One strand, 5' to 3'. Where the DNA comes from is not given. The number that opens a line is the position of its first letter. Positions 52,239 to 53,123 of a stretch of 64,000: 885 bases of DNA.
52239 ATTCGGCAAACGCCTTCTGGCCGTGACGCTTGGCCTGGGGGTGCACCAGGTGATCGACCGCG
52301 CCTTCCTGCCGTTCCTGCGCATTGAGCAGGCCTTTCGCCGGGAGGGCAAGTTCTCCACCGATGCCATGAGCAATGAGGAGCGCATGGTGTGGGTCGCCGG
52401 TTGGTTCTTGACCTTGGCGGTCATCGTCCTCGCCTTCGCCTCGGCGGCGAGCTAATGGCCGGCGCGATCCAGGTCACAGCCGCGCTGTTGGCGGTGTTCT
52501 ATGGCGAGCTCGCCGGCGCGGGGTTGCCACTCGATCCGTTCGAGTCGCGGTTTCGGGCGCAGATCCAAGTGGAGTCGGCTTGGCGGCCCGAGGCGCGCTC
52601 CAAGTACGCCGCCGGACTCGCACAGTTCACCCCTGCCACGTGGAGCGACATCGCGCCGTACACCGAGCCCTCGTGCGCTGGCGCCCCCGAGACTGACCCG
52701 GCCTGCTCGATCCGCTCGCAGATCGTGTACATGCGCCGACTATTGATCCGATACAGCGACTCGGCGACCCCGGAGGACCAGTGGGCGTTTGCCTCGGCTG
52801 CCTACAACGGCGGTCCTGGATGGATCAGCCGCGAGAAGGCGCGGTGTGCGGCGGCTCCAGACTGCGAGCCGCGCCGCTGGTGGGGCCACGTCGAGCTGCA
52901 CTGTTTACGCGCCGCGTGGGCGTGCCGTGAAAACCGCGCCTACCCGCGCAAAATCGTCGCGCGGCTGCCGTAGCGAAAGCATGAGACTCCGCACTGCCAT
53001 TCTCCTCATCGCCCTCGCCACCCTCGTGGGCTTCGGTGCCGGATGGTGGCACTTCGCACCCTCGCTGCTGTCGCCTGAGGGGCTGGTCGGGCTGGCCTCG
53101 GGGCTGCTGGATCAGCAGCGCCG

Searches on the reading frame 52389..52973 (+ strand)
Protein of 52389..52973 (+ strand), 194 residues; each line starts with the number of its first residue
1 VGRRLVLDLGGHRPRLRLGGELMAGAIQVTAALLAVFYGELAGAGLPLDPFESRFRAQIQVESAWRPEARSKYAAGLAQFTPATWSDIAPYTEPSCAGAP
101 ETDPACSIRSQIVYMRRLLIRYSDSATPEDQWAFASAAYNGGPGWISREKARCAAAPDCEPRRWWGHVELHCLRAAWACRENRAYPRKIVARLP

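Call 40: search_protein_families(library=pfam, proteins=[window:52389-52973:+], max_evalue=0.001)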
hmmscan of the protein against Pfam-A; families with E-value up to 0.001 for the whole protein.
window:52389-52973:+ (194 aa): 1 family
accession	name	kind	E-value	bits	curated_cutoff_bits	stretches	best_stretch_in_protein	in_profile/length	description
PF01464.25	SLT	-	4.9e-11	42.7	21.3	1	56-152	18-107/117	Transglycosylase SLT domain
